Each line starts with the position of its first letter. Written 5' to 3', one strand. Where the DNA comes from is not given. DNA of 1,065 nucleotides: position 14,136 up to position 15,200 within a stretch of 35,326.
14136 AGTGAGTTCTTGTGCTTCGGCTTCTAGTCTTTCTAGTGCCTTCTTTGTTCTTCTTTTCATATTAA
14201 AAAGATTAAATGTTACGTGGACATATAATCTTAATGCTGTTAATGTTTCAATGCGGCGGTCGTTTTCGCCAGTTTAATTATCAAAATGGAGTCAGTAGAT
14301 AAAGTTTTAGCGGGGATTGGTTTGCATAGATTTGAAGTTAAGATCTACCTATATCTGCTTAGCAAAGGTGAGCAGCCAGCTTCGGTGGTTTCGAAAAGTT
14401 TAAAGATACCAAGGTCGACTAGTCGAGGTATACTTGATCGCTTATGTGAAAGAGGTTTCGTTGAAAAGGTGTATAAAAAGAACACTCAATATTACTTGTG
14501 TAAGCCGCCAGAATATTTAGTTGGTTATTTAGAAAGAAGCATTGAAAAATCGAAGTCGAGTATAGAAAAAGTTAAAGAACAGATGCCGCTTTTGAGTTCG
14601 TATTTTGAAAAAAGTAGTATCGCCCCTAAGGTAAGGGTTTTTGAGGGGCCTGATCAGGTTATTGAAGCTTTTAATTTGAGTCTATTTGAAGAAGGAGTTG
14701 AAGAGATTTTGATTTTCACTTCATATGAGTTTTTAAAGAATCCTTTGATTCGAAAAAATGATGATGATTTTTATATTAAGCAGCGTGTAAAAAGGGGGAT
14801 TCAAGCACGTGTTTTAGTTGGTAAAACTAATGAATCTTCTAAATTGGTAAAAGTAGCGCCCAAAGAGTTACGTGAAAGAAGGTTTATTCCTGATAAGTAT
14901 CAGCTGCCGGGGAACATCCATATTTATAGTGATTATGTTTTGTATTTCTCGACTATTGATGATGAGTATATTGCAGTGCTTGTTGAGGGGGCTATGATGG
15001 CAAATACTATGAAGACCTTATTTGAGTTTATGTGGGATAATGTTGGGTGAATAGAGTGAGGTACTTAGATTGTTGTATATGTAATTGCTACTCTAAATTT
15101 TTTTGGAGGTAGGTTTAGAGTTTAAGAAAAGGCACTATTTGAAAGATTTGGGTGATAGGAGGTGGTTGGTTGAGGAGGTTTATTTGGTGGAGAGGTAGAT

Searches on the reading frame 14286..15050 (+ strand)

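Call 11: search_protein_families(library=pfam, proteins=[window:14286-15050:+], max_evalue=0.001)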
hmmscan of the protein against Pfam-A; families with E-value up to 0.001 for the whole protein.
window:14286-15050:+ (254 aa): 1 family
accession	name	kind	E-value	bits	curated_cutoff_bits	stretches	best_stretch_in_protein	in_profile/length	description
PF01978.25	TrmB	-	4.7e-13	49.2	25.6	1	8-76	1-68/68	Sugar-specific transcriptional regulator TrmB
